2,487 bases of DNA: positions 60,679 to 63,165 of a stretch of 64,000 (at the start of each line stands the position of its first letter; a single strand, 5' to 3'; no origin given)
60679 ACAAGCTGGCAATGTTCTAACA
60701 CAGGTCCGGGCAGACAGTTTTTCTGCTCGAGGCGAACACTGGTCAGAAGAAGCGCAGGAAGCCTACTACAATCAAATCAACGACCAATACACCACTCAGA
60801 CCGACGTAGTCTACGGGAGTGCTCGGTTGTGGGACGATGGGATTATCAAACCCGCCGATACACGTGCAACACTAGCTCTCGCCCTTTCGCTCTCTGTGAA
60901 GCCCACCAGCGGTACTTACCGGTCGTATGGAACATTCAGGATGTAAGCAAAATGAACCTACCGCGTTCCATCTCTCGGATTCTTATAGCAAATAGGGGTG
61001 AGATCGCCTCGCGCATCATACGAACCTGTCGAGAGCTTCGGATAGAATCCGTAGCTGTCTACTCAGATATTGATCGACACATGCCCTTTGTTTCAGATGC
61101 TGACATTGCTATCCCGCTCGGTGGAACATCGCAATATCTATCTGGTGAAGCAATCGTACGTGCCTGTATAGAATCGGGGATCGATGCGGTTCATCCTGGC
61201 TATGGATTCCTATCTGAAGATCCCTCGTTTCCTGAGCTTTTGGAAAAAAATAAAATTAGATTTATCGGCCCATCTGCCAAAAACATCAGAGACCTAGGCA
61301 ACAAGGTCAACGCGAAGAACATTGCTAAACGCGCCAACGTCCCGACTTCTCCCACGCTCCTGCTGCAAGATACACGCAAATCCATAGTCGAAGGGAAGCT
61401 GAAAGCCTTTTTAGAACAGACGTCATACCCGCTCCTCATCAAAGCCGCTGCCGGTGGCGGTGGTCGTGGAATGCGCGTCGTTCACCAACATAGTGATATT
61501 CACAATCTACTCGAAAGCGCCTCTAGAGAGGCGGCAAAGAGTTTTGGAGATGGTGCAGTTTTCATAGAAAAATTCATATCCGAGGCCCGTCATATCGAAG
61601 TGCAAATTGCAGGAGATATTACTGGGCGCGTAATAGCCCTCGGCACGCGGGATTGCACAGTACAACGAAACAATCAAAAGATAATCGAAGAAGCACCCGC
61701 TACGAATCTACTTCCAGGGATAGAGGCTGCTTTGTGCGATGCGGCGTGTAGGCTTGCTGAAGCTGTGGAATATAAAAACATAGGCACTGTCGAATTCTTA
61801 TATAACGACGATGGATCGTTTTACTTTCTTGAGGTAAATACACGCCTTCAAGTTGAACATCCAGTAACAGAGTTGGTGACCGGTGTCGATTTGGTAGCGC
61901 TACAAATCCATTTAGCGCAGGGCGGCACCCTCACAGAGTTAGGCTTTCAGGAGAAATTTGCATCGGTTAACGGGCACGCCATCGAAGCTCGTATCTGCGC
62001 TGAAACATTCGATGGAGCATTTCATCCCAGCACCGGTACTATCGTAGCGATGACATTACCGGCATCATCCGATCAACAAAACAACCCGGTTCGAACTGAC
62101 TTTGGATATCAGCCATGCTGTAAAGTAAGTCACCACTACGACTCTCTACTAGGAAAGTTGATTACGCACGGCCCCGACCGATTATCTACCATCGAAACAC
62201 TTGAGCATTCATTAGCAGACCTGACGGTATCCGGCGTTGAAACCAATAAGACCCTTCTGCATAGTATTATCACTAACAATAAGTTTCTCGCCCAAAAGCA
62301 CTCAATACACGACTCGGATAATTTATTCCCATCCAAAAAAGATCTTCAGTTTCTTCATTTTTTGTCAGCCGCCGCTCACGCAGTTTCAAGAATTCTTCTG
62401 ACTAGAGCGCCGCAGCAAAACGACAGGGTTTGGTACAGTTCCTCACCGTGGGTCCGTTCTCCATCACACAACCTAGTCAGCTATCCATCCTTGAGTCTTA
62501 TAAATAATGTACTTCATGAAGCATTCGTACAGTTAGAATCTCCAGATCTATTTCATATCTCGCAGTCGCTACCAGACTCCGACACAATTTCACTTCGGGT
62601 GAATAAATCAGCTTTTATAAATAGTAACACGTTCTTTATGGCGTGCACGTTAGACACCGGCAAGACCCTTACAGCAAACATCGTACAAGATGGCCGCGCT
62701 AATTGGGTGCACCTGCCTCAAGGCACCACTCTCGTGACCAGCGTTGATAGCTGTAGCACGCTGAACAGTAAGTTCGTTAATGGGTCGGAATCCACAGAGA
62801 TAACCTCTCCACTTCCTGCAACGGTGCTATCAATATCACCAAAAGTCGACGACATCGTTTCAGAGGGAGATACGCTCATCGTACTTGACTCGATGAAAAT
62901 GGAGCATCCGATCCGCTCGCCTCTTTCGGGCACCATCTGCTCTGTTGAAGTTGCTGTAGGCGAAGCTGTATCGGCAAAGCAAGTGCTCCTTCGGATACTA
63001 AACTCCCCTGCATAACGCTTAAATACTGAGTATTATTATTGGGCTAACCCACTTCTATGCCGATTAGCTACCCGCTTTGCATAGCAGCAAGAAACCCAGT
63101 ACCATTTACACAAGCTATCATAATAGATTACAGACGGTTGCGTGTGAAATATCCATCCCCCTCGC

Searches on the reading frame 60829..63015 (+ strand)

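Call 18: search_protein_families(library=ncbifam, proteins=[window:60829-63015:+], max_evalue=0.00001)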
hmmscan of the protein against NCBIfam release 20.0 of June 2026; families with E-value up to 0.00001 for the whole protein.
window:60829-63015:+ (728 aa): 37 families (the best 25 are shown)
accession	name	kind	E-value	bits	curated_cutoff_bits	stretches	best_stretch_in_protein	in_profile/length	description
NF009554.0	PRK12999.1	equivalog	1.4e-156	523.2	965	2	47-492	4-448/1147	pyruvate carboxylase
TIGR02712.1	urea_carbox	equivalog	4.4e-149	498.3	1303.85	2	50-494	3-437/1201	urea carboxylase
NF006367.0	PRK08591.1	subfamily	6.6e-143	476.7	597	1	48-494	2-439/451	acetyl-CoA carboxylase biotin carboxylase subunit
TIGR01235.1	pyruv_carbox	equivalog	2.6e-140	469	1114.45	2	50-493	1-448/1143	pyruvate carboxylase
NF004085.0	PRK05586.1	equivalog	1.4e-131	439.5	723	1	48-490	2-435/448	acetyl-CoA carboxylase biotin carboxylase subunit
NF006406.0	PRK08654.1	equivalog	1.9e-130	435.7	739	1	49-494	3-438/499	acetyl-CoA carboxylase biotin carboxylase subunit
TIGR00514.1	accC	equivalog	2e-130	435.6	626.5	1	48-494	2-439/449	acetyl-CoA carboxylase biotin carboxylase subunit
NF009471.0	PRK12833.1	equivalog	2e-126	422.3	686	1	46-490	3-438/467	acetyl-CoA carboxylase biotin carboxylase subunit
NF006286.0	PRK08462.1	equivalog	7e-121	404.2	740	1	47-491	3-436/445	acetyl-CoA carboxylase biotin carboxylase subunit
NF005525.0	PRK07178.1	equivalog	6.7e-114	381.1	768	1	48-490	2-433/471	acetyl-CoA carboxylase biotin carboxylase subunit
NF006287.0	PRK08463.1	equivalog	3.6e-108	362.4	775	1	48-486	2-431/479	acetyl-CoA carboxylase subunit A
TIGR01205.1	D_ala_D_alaTIGR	subfamily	1.3e-16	60.5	245.65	1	118-338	69-285/318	D-alanine--D-alanine ligase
TIGR01369.1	CPSaseII_lrg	equivalog_domain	4.3e-14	51.1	1027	1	137-372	648-873/1052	carbamoyl-phosphate synthase (glutamine-hydrolyzing) large subunit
NF002378.0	PRK01372.1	subfamily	1.1e-13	50.5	243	1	129-338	71-269/305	D-alanine--D-alanine ligase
NF002527.0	PRK01966.1-3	equivalog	7.7e-13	48.3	310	1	126-338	86-296/332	D-alanine--D-alanine ligase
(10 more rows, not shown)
